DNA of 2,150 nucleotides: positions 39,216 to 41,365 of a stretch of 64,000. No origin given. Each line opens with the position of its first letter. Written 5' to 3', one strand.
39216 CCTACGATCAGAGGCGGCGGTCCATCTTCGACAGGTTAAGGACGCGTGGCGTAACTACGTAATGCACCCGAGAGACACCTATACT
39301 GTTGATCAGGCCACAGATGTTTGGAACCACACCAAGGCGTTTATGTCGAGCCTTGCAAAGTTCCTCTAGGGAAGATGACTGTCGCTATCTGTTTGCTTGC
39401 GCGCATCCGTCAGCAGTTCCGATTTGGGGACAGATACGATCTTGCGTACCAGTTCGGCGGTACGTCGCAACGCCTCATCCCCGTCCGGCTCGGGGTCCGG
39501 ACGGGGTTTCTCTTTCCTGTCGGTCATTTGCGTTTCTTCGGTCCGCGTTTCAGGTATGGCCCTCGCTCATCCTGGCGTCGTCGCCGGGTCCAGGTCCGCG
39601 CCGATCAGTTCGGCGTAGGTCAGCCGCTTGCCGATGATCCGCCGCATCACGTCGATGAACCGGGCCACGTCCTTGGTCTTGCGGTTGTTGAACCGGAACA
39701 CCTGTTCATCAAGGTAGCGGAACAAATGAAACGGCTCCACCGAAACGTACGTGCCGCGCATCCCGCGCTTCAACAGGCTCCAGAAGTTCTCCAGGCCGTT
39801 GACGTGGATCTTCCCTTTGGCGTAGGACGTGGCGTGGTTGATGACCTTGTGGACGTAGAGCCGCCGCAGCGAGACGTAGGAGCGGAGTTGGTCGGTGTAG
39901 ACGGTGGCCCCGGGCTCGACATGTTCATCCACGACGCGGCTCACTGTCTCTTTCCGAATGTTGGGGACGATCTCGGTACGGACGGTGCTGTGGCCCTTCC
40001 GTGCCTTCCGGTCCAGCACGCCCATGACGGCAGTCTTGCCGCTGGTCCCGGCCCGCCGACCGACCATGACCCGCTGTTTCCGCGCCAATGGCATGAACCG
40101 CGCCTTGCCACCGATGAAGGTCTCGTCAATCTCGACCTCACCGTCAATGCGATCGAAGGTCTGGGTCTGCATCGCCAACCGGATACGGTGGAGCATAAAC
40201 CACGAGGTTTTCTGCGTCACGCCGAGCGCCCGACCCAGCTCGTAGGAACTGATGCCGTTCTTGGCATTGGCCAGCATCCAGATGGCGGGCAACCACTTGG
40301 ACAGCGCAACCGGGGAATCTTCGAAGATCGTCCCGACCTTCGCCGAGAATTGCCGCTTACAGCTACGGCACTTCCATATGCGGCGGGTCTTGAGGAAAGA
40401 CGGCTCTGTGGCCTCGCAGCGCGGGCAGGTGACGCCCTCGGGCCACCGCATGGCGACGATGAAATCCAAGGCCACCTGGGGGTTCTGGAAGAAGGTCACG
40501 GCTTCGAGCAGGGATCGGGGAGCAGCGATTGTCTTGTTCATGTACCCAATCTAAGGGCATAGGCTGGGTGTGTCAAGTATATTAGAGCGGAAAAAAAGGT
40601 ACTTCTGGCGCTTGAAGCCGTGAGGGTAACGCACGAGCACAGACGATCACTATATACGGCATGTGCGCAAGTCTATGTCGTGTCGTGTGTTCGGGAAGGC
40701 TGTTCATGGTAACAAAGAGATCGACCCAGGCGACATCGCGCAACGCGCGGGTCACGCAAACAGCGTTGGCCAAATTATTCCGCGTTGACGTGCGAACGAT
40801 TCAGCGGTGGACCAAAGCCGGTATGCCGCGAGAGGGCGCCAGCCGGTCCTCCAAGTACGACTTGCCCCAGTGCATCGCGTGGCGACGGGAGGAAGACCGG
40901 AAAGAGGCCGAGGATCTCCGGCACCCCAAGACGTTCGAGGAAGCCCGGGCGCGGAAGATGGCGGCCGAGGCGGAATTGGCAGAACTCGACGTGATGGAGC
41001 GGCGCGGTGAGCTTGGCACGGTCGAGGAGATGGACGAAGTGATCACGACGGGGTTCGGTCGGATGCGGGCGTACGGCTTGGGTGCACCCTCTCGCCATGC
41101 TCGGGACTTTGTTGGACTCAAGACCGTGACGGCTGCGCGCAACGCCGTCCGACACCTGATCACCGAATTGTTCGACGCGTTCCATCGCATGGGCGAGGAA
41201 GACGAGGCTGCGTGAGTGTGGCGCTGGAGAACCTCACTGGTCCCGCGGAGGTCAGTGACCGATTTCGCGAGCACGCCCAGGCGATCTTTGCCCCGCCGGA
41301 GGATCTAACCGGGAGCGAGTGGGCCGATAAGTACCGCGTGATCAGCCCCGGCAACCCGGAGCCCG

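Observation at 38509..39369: Orphan HEPN-like 286-aa protein: candidate single-gene abortive-infection RNase or new toxin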

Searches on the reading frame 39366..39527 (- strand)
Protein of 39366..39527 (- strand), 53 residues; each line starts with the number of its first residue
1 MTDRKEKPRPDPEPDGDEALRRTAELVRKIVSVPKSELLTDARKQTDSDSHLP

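Call 3: search_protein_families(library=pfam, proteins=[window:39366-39527:-], max_evalue=1)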
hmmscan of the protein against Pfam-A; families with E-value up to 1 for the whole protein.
window:39366-39527:- (53 aa): 0 families

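Call 4: search_protein_families(library=padloc, proteins=[window:39366-39527:-], max_evalue=1)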
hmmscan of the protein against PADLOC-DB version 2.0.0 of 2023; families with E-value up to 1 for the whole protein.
window:39366-39527:- (53 aa): 0 families

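Call 5: search_protein_families(library=ncbifam, proteins=[window:39366-39527:-], max_evalue=1)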
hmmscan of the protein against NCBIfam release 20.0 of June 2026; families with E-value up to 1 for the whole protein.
window:39366-39527:- (53 aa): 0 families

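Call 50: search_protein_families(library=pfam, proteins=[window:39369-39527:-], max_evalue=10)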
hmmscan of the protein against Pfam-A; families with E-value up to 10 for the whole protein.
seq(53 aa): 0 families

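Call 51: search_protein_families(library=ncbifam, proteins=[window:39369-39527:-], max_evalue=10)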
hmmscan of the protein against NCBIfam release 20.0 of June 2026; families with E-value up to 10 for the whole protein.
seq(53 aa): 0 families

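Call 92: find_homologous_proteins(query=A5, max_evalue=0.001)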
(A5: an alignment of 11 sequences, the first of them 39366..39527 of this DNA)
Query A5 (11 sequences) (53 aa, profile of the alignment): 799 proteins with E <= 0.001 among 1316 candidates; the best 120 are listed.
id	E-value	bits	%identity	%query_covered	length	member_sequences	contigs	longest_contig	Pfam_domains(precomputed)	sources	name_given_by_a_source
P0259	1.6e-19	87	43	40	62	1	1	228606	-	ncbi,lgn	-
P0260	2.0e-19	87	46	49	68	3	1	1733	-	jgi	jgi:hypothetical protein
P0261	1.1e-18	84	38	40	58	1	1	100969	-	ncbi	ncbi:MAG: hypothetical protein V4555_08225 [Acidobacteriota bacterium]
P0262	1.3e-18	84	36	53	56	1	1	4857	-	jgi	jgi:hypothetical protein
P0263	1.3e-18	84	38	49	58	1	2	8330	-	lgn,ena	-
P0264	1.4e-18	84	30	70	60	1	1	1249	-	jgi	jgi:hypothetical protein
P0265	1.5e-18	84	44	47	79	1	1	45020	-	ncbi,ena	-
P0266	2.1e-18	84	41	51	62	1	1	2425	-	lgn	-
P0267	2.5e-18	83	46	49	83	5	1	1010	-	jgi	jgi:hypothetical protein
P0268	6.3e-18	82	38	40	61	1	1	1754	-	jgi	jgi:hypothetical protein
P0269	1.1e-17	81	42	49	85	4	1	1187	-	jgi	jgi:hypothetical protein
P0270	2.6e-17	80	46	49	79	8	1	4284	-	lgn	-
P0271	3.7e-17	80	35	49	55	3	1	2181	-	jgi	jgi:hypothetical protein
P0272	4.2e-17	79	62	25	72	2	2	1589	-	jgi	jgi:hypothetical protein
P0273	5.1e-17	79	39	53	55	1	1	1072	-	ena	-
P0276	1.2e-16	78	37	51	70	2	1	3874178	-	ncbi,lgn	-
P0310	5.3e-15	73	40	57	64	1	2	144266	-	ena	-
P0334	2.8e-14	70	43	26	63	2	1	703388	-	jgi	-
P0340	4.1e-14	70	-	-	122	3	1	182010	-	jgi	jgi:hypothetical protein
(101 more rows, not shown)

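Call 93: find_encoding_contigs(protein=P0276, flank=3500, max_places=3)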
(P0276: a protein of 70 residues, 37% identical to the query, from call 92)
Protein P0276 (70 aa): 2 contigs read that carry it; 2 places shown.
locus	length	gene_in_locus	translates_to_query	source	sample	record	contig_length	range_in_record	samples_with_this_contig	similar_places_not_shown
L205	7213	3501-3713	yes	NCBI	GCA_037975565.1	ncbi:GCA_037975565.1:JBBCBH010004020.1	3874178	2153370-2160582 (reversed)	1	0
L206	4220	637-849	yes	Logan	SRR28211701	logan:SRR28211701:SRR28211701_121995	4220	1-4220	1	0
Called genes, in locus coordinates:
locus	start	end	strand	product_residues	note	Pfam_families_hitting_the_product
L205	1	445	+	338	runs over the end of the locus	-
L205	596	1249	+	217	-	PF00881:Nitroreductase, PF14512:TM1586_NiRdase (faint)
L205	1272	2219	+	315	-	PF00561:Abhydrolase_1, PF12146:Hydrolase_4, PF12697:Abhydrolase_6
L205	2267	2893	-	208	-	PF02441:Flavoprotein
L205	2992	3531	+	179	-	-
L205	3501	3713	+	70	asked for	-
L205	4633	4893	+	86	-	-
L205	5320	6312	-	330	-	PF12760:Zn_ribbon_IS1595, PF12762:DDE_Tnp_IS1595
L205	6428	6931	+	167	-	-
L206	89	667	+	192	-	-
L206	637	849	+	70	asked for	-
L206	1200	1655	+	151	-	-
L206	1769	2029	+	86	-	-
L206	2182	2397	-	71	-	-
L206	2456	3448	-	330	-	PF12760:Zn_ribbon_IS1595, PF12762:DDE_Tnp_IS1595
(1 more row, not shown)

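Call 94: find_encoding_contigs(protein=P0334, flank=3500, max_places=3)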
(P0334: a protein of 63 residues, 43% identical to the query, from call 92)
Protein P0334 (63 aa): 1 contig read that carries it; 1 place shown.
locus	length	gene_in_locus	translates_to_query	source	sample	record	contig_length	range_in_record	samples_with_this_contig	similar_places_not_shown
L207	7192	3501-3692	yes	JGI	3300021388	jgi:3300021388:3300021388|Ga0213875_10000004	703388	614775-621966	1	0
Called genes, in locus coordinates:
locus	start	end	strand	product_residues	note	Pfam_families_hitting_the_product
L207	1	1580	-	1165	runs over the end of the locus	PF13620:CarboxypepD_reg, PF13715:CarbopepD_reg_2 (faint), PF17210:SdrD_B (weak), PF25183:OMP_b-brl_4, PF00593:TonB_dep_Rec_b-barrel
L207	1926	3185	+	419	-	-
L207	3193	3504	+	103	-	-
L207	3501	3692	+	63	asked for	-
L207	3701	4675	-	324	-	PF12760:Zn_ribbon_IS1595, PF12762:DDE_Tnp_IS1595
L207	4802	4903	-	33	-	-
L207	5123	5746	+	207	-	PF13432:TPR_16 (faint), PF13428:TPR_14 (faint), PF14559:TPR_19 (faint), PF13424:TPR_12 (faint), PF00515:TPR_1 (faint), PF07719:TPR_2 (faint), PF13181:TPR_8 (faint)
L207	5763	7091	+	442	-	PF12729:4HB_MCP_1, PF07730:HisKA_3, PF02518:HATPase_c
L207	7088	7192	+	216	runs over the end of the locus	PF00072:Response_reg, PF00196:GerE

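Call 95: find_encoding_contigs(protein=P0310, flank=3500, max_places=3)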
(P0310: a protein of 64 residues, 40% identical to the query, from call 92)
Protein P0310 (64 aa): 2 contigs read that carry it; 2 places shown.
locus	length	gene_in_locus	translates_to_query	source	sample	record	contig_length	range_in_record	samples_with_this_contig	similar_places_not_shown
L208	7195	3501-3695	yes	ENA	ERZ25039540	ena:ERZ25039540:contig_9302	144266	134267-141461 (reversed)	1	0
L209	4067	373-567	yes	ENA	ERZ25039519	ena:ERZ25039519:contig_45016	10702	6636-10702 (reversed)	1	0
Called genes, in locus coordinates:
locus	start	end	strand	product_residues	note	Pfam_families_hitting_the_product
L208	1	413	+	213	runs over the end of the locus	PF00702:Hydrolase, PF13419:HAD_2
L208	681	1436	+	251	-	-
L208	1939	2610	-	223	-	PF13358:DDE_3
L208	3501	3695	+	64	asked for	-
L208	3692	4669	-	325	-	PF12760:Zn_ribbon_IS1595, PF12762:DDE_Tnp_IS1595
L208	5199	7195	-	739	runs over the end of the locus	PF00933:Glyco_hydro_3, PF01915:Glyco_hydro_3_C, PF14310:Fn3-like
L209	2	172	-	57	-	?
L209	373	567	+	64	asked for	-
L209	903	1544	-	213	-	PF12760:Zn_ribbon_IS1595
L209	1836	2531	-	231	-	-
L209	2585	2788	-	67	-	PF01915:Glyco_hydro_3_C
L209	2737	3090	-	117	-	PF01915:Glyco_hydro_3_C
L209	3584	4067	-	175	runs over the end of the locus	PF00933:Glyco_hydro_3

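Call 96: find_encoding_contigs(protein=P0340, flank=3500, max_places=3)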
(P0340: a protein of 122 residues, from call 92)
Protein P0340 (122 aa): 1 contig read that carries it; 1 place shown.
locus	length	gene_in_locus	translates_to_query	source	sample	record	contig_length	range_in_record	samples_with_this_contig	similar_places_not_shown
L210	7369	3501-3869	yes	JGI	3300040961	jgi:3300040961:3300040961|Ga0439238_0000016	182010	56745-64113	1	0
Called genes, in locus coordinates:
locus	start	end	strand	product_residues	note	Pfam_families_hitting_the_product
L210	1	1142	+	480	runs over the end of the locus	PF02874:ATP-synt_ab_N, PF00006:ATP-synt_ab, PF22919:ATP-synt_VA_C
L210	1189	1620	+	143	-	PF02823:ATP-synt_DE_N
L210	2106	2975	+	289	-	-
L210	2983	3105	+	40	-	-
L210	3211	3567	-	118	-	-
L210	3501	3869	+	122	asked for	-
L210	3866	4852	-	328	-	PF12760:Zn_ribbon_IS1595, PF12762:DDE_Tnp_IS1595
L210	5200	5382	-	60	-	-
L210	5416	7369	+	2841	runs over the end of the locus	PF01108:Tissue_fac (faint), PF21910:GH85_C (faint), PF25833:Fn3_SaeA_3rd (faint), PF24489:Ig_J_second (faint), PF00041:fn3 (weak), PF06452:CBM9_1, PF16640:Big_3_5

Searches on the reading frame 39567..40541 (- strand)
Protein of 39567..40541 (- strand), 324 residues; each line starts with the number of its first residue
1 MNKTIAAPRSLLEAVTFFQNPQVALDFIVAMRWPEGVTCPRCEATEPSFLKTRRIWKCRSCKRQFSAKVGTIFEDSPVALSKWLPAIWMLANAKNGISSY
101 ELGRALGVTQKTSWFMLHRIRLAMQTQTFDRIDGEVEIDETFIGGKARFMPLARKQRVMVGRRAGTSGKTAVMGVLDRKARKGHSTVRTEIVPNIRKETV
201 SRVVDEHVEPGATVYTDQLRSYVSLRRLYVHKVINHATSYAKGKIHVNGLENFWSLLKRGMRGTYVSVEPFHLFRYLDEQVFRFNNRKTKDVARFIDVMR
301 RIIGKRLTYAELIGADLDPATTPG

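Call 3: search_protein_families(library=pfam, proteins=[window:39567-40541:-], max_evalue=1)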
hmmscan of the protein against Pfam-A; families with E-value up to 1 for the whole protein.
window:39567-40541:- (324 aa): 8 families
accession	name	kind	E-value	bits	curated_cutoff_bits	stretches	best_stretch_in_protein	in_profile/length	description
PF12762.13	DDE_Tnp_IS1595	-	4.6e-39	134.3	27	1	132-285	2-153/153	ISXO2-like transposase domain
PF12760.12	Zn_ribbon_IS1595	-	7.1e-14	51.9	25.4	1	24-64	6-46/46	Transposase zinc-ribbon domain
PF07282.18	Cas12f1-like_TNB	-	0.068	13.8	26.3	1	38-65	30-50/60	Cas12f1-like, TNB domain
PF09723.15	Zn_ribbon_8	-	0.13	12.7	34.4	0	28-44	18-34/41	Zinc ribbon domain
PF01780.25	Ribosomal_L37ae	-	0.18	12.3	21.9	1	38-66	35-62/85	Ribosomal L37ae protein family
PF17283.8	Zn_ribbon_SprT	-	0.31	11.6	28.1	1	38-66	6-35/38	SprT-like zinc ribbon domain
PF01873.23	eIF-5_eIF-2B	-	0.43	10.9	27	1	37-63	88-116/117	Domain found in IF2B/IF5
PF23451.1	Zn_ribbon_PaaD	-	0.53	10.4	27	0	35-65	13-49/53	PaaD zinc beta ribbon domain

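Call 4: search_protein_families(library=padloc, proteins=[window:39567-40541:-], max_evalue=1)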
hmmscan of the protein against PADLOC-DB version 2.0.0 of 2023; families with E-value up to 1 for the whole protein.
window:39567-40541:- (324 aa): 2 families
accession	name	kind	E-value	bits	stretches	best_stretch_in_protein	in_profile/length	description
PDLC00933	Cas12u4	-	0.026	11.4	1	29-65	389-425/488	Cas12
PDLC05059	PDC-S64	-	0.051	10.5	1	38-67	263-292/339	-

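Call 5: search_protein_families(library=ncbifam, proteins=[window:39567-40541:-], max_evalue=1)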
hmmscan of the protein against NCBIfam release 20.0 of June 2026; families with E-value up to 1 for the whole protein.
window:39567-40541:- (324 aa): 7 families
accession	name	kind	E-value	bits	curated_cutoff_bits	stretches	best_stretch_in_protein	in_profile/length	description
NF033547.1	transpos_IS1595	equivalog_domain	3.8e-56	190.4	75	1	78-287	4-215/215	IS1595 family transposase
NF033558.1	transpos_IS1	equivalog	0.019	14.9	100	1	51-169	17-137/199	IS1 family transposase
TIGR02159.1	PA_CoA_Oxy4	equivalog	0.021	15.1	108.15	1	33-66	102-141/146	1,2-phenylacetyl-CoA epoxidase subunit PaaD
NF004424.0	PRK05766.1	equivalog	0.044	13.6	54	1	38-70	18-49/54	30S ribosomal protein S14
NF003058.0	PRK03976.1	equivalog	0.094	12.7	87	1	37-66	37-65/91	50S ribosomal protein L37ae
NF041374.1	GDCCVxC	domain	0.2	11.9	40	1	37-70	3-39/58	GDCCVxC domain-containing (seleno)protein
NF041259.1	mono_DmmA_fam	domain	0.23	11.8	60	1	34-65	49-80/101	dimethylamine monooxygenase subunit DmmA family protein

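Call 41: find_encoding_contigs(protein=window:39567-40541:-, flank=3000, max_places=8)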
Protein window:39567-40541:- (324 aa): no gene with exactly this product is on record in the collection.

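Call 42: list_cluster_members(proteins=[P0001, window:38509-39369:+, window:39567-40541:-])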
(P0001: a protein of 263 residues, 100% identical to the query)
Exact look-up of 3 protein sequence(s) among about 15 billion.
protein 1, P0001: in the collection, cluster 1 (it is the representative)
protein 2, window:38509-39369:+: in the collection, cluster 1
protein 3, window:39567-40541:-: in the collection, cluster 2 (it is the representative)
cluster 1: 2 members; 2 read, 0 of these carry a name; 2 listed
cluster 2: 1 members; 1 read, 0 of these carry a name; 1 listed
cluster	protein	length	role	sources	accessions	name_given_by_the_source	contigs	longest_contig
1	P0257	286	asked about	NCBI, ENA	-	-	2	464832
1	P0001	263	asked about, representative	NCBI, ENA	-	-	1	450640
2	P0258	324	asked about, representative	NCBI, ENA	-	-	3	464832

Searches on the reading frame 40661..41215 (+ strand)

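Call 3: search_protein_families(library=pfam, proteins=[window:40661-41215:+], max_evalue=1)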
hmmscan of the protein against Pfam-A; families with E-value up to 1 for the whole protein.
window:40661-41215:+ (184 aa): 7 families
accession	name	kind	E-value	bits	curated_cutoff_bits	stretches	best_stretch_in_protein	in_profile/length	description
PF07471.18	Phage_Nu1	-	7.1e-06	26.2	30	1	31-106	3-77/164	Phage DNA packaging protein Nu1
PF13518.12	HTH_28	-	0.016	15.8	25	1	31-52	13-34/52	Helix-turn-helix domain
PF13384.12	HTH_23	-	0.021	15.1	24.6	1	30-52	17-39/50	Homeodomain-like domain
PF12728.13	HTH_17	-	0.031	15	27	1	36-54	7-25/51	Helix-turn-helix domain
PF00376.29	MerR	-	0.073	13.4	28.2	1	36-54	5-23/38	MerR family regulatory protein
PF20432.4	Xre-like-HTH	-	0.078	13.7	25.8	1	22-52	15-44/63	Antitoxin Xre-like helix-turn-helix domain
PF13613.12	HTH_Tnp_4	-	0.11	12.6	27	1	31-53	20-42/53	Helix-turn-helix of DDE superfamily endonuclease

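Call 81: search_protein_families(library=phrogs, proteins=[window:40661-41215:+], max_evalue=0.001)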
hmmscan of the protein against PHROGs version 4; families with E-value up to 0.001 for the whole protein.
window:40661-41215:+ (184 aa): 4 families
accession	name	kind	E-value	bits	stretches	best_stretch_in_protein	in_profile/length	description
phrog_57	-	head and packaging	8.1e-27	95.4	1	28-182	10-174/199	terminase small subunit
phrog_141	-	head and packaging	2.7e-12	47.5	1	30-182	15-165/183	terminase small subunit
phrog_66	-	integration and excision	0.0003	21.6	1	20-105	83-171/412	excisionase and transcriptional regulator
phrog_1763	-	DNA, RNA and nucleotide metabolism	0.00087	19.9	0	31-67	7-42/60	HTH DNA binding protein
